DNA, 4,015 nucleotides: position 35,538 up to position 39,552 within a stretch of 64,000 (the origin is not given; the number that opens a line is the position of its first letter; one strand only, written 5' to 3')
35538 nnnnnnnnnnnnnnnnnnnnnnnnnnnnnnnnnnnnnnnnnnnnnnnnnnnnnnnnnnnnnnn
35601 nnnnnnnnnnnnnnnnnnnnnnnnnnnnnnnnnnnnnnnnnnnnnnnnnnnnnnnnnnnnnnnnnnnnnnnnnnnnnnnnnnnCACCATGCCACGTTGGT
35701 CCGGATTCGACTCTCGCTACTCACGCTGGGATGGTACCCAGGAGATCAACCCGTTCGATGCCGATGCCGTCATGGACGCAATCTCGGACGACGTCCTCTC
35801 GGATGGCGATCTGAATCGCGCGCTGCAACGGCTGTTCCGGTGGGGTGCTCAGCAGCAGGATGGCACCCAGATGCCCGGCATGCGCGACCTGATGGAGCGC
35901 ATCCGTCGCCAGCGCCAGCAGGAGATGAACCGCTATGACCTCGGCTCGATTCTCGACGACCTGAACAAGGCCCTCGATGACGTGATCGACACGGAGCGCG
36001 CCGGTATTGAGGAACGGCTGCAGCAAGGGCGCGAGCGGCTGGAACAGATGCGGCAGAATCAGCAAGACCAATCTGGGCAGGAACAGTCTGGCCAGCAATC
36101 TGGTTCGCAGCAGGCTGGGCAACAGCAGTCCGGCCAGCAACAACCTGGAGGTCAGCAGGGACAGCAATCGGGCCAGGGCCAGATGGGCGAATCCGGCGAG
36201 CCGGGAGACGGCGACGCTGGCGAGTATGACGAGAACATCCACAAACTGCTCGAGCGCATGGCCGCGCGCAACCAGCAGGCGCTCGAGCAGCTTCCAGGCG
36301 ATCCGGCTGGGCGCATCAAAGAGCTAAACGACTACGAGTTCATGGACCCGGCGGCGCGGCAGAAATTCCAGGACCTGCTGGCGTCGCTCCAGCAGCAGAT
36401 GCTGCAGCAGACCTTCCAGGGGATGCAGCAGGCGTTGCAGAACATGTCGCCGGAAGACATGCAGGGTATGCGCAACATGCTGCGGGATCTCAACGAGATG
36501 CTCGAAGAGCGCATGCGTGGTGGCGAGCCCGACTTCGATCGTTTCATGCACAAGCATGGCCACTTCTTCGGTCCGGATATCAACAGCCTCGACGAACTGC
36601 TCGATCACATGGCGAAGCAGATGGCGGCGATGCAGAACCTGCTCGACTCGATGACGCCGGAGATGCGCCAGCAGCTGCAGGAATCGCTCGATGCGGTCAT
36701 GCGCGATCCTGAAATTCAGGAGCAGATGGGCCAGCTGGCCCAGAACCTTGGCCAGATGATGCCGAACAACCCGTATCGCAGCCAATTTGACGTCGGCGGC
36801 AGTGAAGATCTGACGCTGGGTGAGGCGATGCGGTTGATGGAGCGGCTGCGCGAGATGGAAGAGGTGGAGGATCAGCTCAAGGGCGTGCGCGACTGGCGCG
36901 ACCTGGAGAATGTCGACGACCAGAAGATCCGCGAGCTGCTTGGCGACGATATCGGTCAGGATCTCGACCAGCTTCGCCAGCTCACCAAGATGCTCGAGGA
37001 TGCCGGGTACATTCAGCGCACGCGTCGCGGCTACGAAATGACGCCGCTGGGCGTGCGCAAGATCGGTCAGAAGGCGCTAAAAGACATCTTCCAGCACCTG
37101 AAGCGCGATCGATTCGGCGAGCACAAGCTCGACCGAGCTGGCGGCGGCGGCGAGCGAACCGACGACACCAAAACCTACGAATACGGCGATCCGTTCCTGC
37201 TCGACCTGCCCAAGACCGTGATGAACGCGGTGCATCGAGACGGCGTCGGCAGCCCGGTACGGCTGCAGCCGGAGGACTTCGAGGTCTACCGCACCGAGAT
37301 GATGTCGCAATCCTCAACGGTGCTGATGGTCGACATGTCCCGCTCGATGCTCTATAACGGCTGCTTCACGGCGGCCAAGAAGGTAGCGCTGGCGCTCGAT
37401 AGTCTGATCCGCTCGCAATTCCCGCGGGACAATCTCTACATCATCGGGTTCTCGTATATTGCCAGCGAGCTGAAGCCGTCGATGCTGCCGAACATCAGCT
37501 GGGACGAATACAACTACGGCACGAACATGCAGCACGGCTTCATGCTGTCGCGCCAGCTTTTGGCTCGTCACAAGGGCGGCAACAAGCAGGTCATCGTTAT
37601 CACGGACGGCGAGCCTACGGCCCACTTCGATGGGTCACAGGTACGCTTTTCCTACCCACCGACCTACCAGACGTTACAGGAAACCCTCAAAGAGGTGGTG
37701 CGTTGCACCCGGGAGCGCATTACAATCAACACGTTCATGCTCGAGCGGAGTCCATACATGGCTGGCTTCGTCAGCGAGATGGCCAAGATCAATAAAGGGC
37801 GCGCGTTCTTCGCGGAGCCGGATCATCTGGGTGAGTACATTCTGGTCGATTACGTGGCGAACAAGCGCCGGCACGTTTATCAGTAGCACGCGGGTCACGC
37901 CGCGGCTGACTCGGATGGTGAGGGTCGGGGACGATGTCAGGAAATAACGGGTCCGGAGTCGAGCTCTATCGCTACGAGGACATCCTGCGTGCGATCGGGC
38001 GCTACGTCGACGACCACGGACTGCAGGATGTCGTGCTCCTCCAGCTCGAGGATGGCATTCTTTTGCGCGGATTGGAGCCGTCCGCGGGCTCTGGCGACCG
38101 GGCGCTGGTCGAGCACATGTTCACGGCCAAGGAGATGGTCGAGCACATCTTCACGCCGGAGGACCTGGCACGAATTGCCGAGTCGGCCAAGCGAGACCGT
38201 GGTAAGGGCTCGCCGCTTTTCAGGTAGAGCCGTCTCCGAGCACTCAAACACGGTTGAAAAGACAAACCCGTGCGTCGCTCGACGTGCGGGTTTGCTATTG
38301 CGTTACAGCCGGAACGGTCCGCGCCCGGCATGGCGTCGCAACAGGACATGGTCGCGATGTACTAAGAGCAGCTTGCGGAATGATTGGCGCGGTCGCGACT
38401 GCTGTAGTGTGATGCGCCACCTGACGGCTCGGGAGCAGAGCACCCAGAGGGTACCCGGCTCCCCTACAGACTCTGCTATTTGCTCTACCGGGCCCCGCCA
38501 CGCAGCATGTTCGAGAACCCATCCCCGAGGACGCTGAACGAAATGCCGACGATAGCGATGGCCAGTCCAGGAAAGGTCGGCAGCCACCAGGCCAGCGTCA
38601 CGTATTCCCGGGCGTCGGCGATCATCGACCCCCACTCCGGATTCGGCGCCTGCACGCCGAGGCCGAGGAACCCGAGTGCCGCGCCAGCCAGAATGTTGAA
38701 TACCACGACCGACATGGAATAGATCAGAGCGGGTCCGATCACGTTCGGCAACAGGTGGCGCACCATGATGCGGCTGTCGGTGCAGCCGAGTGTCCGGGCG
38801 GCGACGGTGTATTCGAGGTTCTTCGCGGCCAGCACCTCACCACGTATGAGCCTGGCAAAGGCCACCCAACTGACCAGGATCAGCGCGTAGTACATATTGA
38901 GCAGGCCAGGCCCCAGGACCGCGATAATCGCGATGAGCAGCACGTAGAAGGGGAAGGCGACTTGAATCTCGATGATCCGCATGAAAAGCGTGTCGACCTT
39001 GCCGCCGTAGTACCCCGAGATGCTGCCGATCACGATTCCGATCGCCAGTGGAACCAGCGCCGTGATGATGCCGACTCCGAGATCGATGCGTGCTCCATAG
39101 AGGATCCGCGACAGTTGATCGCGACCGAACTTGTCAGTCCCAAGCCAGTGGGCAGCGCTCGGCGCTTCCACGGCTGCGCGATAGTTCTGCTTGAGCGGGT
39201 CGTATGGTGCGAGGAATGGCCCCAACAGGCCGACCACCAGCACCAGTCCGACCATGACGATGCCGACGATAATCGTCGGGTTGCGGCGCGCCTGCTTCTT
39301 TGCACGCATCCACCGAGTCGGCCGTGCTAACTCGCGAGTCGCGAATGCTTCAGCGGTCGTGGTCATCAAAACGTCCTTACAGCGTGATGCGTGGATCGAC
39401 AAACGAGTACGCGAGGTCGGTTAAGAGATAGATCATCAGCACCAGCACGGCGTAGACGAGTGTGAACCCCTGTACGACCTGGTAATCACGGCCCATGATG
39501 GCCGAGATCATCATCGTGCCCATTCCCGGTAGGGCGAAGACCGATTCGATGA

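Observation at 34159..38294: Orphan chelatase-like AAA+ / vWA operon with its own promoter, atypical ATPase motifs and a trailing small ORF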

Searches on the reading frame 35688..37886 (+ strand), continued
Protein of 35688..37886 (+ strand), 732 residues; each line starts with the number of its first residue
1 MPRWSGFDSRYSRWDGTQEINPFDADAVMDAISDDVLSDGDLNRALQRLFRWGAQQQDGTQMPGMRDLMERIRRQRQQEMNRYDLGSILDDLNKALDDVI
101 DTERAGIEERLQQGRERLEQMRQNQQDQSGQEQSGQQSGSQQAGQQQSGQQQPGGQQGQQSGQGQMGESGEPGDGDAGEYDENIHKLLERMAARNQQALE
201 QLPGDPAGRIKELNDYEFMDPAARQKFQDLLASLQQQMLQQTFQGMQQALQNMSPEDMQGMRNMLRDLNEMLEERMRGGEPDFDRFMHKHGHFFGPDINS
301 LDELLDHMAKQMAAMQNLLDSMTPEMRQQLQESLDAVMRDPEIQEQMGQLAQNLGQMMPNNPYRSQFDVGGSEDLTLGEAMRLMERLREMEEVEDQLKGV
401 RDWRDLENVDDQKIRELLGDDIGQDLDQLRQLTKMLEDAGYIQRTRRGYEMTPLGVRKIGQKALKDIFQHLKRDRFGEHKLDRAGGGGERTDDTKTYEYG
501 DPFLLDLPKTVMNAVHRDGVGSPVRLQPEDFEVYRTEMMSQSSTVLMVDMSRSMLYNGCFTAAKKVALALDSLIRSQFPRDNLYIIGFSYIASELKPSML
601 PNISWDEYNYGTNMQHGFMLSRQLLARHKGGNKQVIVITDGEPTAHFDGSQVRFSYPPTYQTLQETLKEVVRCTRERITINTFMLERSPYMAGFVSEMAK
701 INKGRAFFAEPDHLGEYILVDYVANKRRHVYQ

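Call 47: find_encoding_contigs(protein=P0128, flank=7000, max_places=1)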
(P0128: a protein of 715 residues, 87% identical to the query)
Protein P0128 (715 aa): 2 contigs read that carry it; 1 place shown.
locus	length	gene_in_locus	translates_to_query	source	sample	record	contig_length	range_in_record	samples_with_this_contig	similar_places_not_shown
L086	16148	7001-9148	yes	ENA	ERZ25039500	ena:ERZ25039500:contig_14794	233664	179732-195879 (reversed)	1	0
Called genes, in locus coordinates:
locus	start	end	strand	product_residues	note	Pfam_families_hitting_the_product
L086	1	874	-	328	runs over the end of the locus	PF02779:Transket_pyr, PF02780:Transketolase_C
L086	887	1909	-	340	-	PF00676:E1_dh, PF02775:TPP_enzyme_C (faint)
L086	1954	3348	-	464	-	PF07992:Pyr_redox_2, PF12831:FAD_oxidored (weak), PF13738:Pyr_redox_3 (faint), PF00070:Pyr_redox, PF02852:Pyr_redox_dim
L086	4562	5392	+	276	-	-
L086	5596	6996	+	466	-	PF00158:Sigma54_activat (faint), PF07728:AAA_5 (faint)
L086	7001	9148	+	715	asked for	PF27532:Mb0984_helical, PF27098:Rv0959_3rd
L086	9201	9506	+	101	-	-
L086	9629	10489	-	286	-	PF02517:Rce1-like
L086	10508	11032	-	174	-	PF04075:F420H2_quin_red (weak)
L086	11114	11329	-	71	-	-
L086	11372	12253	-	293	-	PF12911:OppC_N, PF00528:BPD_transp_1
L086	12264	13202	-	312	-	PF19300:BPD_transp_1_N, PF00528:BPD_transp_1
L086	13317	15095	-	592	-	PF00496:SBP_bac_5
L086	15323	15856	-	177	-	PF13404:HTH_AsnC-type, PF13412:HTH_24, PF01037:AsnC_trans_reg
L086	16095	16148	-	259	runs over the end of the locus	PF21948:LplA-B_cat, PF03099:BPL_LplA_LipB (weak)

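Call 58: search_solved_structures(query=A10, max_evalue=1)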
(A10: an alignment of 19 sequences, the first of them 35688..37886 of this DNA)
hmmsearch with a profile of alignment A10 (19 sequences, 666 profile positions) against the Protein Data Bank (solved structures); distinct sequences matched with E-value up to 1: 18.
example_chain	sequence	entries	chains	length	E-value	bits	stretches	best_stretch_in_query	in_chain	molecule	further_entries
9c4f_I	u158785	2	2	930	0.00053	22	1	450-580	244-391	Inter-alpha-trypsin inhibitor heavy chain H4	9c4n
8fjg_A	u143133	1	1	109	0.0022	19.9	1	20-105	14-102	H12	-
8gtj_A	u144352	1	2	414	0.037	15.9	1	203-286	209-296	Isoform 4 of Gasdermin-B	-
8et1_A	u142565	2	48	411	0.041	15.7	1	217-286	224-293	Isoform 1 of Gasdermin-B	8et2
9ec0_A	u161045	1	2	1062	0.048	15.5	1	124-198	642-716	F-actin-uncapping protein LRRC16A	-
8gtk_A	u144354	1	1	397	0.095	14.5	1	194-286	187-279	GSDMB isoform-1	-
6ys8_G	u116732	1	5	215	0.11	14.3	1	160-294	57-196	GldL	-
5tj4_A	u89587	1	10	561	0.13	14.1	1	216-285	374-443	Sugar ABC transporter substrate-binding protein,Gasdermin-B fusion protein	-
5tj2_A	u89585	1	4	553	0.14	14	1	216-285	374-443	Sugar ABC transporter substrate-binding protein,Gasdermin-B fusion protein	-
5tib_A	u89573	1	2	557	0.16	13.7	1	216-286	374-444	Sugar ABC transporter substrate-binding protein,Gasdermin-B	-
9l5m_A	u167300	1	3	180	0.18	13.6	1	186-245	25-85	Sarcoplasmic Ca-binding protein (SCP)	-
9k1s_C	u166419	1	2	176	0.19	13.5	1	237-286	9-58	Isoform 4 of Gasdermin-B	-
8efp_C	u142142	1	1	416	0.27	13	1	237-286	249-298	Gasdermin-B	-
21am_D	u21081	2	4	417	0.27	13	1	237-286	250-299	Gasdermin-B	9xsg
6tnj_A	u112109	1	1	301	0.39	12.5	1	545-579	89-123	Minor fimbrium subunit Mfa5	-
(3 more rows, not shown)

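Call 82: predict_structure(alignment_id=A12)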
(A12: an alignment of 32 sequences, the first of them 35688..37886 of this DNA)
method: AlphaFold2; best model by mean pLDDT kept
length: 732 residues; sequences in the alignment: 32
mean_pLDDT: 60.2   pTM: 0.33
mean pLDDT of the five models: 60.2, 57.9, 57.1, 55.5, 53.1
residues with pLDDT >= 90: 0; 70-90: 282; 50-70: 257; < 50: 193
segments of 3 or more residues with pLDDT < 50: 1-20, 84-87, 130-180, 237-247, 322-325, 360-378, 470-495, 498-504, 534-540, 575-578, 606-609, 709-732
pLDDT, mean of each block of 10 residues (from residue 1): 35 37 71 70 79 70 78 74 53 73 78 75 58 34 31 30 28 36 69 75 65 71 73 53 44 63 78 74 76 67 68 54 50 53 66 62 38 43 69 78 73 75 77 79 76 62 53 34 28 44 54 68 66 44 68 55 59 52 62 56 51 71 71 72 73 72 82 76 59 69 53 34 31 34
secondary structure, 60 per line:
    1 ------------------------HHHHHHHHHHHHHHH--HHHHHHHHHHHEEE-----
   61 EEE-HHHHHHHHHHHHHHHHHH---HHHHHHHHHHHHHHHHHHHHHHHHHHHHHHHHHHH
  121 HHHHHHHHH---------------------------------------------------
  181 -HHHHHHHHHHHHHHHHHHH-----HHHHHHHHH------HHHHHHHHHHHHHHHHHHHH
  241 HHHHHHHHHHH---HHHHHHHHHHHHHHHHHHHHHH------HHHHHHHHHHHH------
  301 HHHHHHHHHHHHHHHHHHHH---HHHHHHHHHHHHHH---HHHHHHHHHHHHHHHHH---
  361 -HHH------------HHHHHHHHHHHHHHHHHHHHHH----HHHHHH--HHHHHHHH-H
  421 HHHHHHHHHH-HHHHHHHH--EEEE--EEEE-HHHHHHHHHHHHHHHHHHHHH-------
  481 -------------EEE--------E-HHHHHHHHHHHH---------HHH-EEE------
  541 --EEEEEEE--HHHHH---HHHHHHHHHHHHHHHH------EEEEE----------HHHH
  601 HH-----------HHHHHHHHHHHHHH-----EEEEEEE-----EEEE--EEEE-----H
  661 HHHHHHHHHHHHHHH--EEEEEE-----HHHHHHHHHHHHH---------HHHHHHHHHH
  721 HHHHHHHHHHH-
elements in order (helices of 4 or more, strands of 3 or more residues): H25-39 H42-52 E53-55 E61-63 H65-82 H86-129 H182-200 H206-214 H221-251 H255-276 H283-294 H301-320 H324-337 H341-357 H377-398 H403-408 H411-418 H420-430 H432-439 E442-445 E448-451 H453-473 E494-496 H507-518 E532-534 E543-549 H552-556 H560-575 E582-586 H597-602 H614-627 E633-639 E645-648 E651-654 H660-675 E678-683 H689-701 H711-731

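Call 87: fold_search(model_id=the predicted structure, library=pdb)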
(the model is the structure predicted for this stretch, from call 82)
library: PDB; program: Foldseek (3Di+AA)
matches with E <= 10: 570; with E <= 0.001: 0
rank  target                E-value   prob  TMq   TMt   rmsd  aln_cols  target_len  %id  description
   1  9qhe_G                4.5e-02  0.99  0.19  0.46   7.6       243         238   15  NorQD complex state 2 from Jhaorihella thermophila (released 2026-03-25)
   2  8if3_A                4.5e-02  0.96  0.15  0.12   7.7       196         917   15  Structure of human alpha-2/delta-1 with mirogabalin (released 2023-04-05)
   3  5obz_A                8.7e-02  0.96  0.16  0.48   7.4       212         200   14  low resolution structure of the p34ct/p44ct minimal complex (released 2017-10-18)
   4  7b7p_A                1.4e-01  0.96  0.19  0.30   9.0       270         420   12  PilB minor pilin from Streptococcus sanguinis (released 2021-04-28)
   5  8ebt_F                1.5e-01  0.80  0.14  0.35  10.1       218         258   12  XPA repositioning Core7 of TFIIH relative to XPC-DNA lesion (Cy5) (released 2023-04-19)
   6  9han_B                1.6e-01  0.69  0.16  0.41  15.2       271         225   10  Bovine collagen VI local refinement of C-terminal region (released 2025-08-20)
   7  7tjb                  1.7e-01  0.69  0.13  0.34   8.0       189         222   13  Structure of Neisseria gonorrhoeae peptidoglycan O-acetyltransferase B (PatB) (released 2023-01-18)
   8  7tlv                  1.9e-01  0.66  0.13  0.34   8.1       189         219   12  Structure of Neisseria gonorrhoeae peptidoglycan O-acetyltransferase B (PatB) substituted with selenomethionine (released 2023-01-25)
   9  6nmi_F                2.0e-01  0.82  0.15  0.37  11.3       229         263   11  Cryo-EM structure of the human TFIIH core complex (released 2019-03-13)
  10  9bui_b                2.3e-01  0.90  0.16  0.51   6.7       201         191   16  M1A Midnolin-Proteasome (with Ubl) (released 2025-06-11)
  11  7tbv_C                2.3e-01  0.57  0.12  0.12   9.4       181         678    9  Crystal structure of the shikimate kinase + 3-dehydroquinate dehydratase + 3-dehydroshikimate dehydrogenase domains of (released 2022-03-16)
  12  8fcv_R                2.3e-01  0.15  0.09  0.14  12.2       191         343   12  Cryo-EM structure of TnsC-TniQ-DNA complex in type I-B CAST system (released 2023-08-09)
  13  5gaj_MODEL_1_A        2.4e-01  0.91  0.13  0.53   7.8       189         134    8  Solution NMR structure of De novo designed PLOOP2X3_50 fold protein, Northeast Structural Genomics Consortium  (released 2016-01-06)
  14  7ba2_B                2.5e-01  0.82  0.18  0.28  10.3       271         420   11  D319A mutant of the PilB minor pilin from Streptococcus sanguinis (released 2021-04-28)
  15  8ebs_F                3.0e-01  0.84  0.16  0.39   9.0       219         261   12  Initial DNA-lesion (Cy5) binding by XPC and TFIIH (released 2023-04-19)
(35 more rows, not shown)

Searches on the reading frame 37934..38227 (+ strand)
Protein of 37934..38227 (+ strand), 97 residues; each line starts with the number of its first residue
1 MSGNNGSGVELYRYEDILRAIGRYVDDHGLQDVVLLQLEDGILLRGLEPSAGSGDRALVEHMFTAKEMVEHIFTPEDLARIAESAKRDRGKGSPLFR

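Call 6: search_protein_families(library=pfam, proteins=[window:37934-38227:+], max_evalue=0.01)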
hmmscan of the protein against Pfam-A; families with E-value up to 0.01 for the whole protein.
window:37934-38227:+ (97 aa): 0 families

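Call 7: search_protein_families(library=ncbifam, proteins=[window:37934-38227:+], max_evalue=0.01)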
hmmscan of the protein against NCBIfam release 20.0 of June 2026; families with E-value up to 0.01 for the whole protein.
window:37934-38227:+ (97 aa): 0 families

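Call 26: search_protein_families(library=pfam, proteins=[window:37934-38227:+], max_evalue=10)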
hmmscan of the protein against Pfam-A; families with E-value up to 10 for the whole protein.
window:37934-38227:+ (97 aa): 0 families

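Call 41: search_protein_families(library=padloc, proteins=[window:37934-38227:+], max_evalue=0.01)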
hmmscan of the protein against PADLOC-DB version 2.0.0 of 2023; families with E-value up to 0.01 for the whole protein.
window:37934-38227:+ (97 aa): 0 families

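Call 42: search_protein_families(library=phrogs, proteins=[window:37934-38227:+], max_evalue=0.01)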
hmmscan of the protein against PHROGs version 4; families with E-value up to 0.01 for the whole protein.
window:37934-38227:+ (97 aa): 0 families

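Call 70: find_homologous_proteins(query=window:37934-38227:+, max_evalue=0.001)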
Query window:37934-38227:+ (97 aa): 39 proteins with E <= 0.001 among 48 candidates.
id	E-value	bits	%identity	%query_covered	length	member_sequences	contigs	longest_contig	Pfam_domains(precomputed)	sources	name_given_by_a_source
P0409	2.3e-50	186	91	100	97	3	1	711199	-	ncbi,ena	-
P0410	7.7e-48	178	87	100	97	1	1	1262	-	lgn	-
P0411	1.6e-42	161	80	99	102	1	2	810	-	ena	-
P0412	7.0e-39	150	74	96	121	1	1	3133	-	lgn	-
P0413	9.7e-39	149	73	100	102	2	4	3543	-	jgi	jgi:hypothetical protein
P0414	1.9e-38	148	81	91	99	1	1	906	-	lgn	-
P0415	2.6e-37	145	72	96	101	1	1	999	-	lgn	-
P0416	3.0e-37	144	69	100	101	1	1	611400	-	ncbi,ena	-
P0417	8.9e-35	137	71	96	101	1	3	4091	-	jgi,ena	-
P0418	1.6e-34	136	74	90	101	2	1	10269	-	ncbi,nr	ncbi:MAG TPA: hypothetical protein VHV31_17375 [Nitrolancea sp.]|nr:hypothetical protein [Nitrolance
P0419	1.9e-34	136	67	100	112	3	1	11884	-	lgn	-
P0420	4.7e-34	134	70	97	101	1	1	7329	-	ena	-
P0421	6.3e-34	134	69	97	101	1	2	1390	-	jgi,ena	-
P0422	1.6e-33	133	70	97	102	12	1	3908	-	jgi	-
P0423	5.0e-33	131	66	100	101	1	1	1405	-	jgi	jgi:hypothetical protein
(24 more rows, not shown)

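Call 97: predict_structure(alignment_id=A13)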
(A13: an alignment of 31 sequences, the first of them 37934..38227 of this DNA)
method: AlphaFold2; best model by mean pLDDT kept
length: 97 residues; sequences in the alignment: 31
mean_pLDDT: 74.0   pTM: 0.59
mean pLDDT of the five models: 74.0, 71.8, 70.1, 68.4, 65.0
residues with pLDDT >= 90: 21; 70-90: 41; 50-70: 16; < 50: 19
segments of 3 or more residues with pLDDT < 50: 1-7, 54-64
pLDDT, mean of each block of 10 residues (from residue 1): 46 86 90 89 86 47 64 89 82 54
secondary structure, 60 per line:
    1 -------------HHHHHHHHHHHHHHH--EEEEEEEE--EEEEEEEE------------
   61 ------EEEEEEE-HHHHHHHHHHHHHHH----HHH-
elements in order: H14-28 E31-38 E41-48 E67-73 H75-89

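Call 100: fold_search(model_id=the predicted structure, library=pdb)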
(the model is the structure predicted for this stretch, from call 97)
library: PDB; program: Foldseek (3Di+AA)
matches with E <= 10: 299; with E <= 0.001: 0
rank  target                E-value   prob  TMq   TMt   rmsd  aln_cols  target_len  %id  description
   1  6l3f                  5.0e-01  0.35  0.27  0.10   4.8        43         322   19  The structure of UTP:RNA uridylyltransferase 1 (URT1) in in Arabidopsis (released 2020-01-29)
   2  7pkn_N                6.5e-01  0.25  0.27  0.10   8.2        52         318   17  Structure of the human CCAN deltaCT complex (released 2022-04-27)
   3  4khb_A                6.5e-01  0.20  0.27  0.24   8.1        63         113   16  Structure of the Spt16D Pob3N heterodimer (released 2013-05-29)
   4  6l8k                  7.5e-01  0.28  0.27  0.10   4.7        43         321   19  Structure of URT1 in complex with UTP (released 2020-01-29)
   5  8fg6_B                7.5e-01  0.23  0.30  0.21  10.3        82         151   15  Design of amyloidogenic peptide traps (released 2024-03-20)
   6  6mrs                  8.0e-01  0.20  0.28  0.33   8.0        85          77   16  De novo designed protein Peak6 (released 2019-06-12)
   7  6o8w_P                9.7e-01  0.07  0.22  0.20  17.6        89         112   13  Cryo-EM image reconstruction of the 70S Ribosome Enterococcus faecalis Class01 (released 2020-09-23)
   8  4khb_G                1.3e+00  0.20  0.29  0.27   8.5        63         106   14  Structure of the Spt16D Pob3N heterodimer (released 2013-05-29)
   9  3rhe                  1.3e+00  0.16  0.24  0.21   4.5        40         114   18  The crystal structure of NAD-dependent benzaldehyde dehydrogenase from Legionella pneumophila (released 2011-05-04)
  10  6upk_G                1.3e+00  0.11  0.26  0.08  10.8        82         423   15  Structure of FACT_subnucleosome complex 1 (released 2019-12-11)
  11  8zjg_L                1.3e+00  0.05  0.20  0.19  13.3       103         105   13  Cryo-EM structure of human CMKLR1-Gi complex bound to chemerin (released 2025-01-22)
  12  7qoo_N                1.5e+00  0.15  0.27  0.10   8.3        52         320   17  Structure of the human inner kinetochore CCAN complex (released 2022-06-08)
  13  5v8w_A                1.5e+00  0.08  0.23  0.28  11.6        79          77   11  Crystal structure of human Integrator IntS9-IntS11 CTD complex (released 2017-04-12)
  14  9ljm_A                1.6e+00  0.21  0.24  0.17   3.2        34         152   20  Structure of the periplasmic domain of MotS from Bacillus subtilis in 300 mM KCl (released 2025-02-26)
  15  7xs4_A                1.6e+00  0.16  0.27  0.10   4.8        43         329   19  Crystal structure of URT1 in complex with AAAU RNA (released 2022-09-21)
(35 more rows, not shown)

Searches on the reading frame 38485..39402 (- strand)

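Call 10: search_protein_families(library=pfam, proteins=[window:38485-39402:-], max_evalue=0.001)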
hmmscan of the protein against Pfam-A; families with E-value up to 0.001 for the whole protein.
window:38485-39402:- (305 aa): 2 families
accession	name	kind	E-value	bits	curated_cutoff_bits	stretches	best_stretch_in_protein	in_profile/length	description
PF00528.27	BPD_transp_1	-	3.8e-27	95.7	26.4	1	122-300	1-178/184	Binding-protein-dependent transport system inner membrane component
PF12911.12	OppC_N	-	2.7e-09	37.2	23.9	1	29-77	1-49/53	N-terminal TM domain of oligopeptide transport permease C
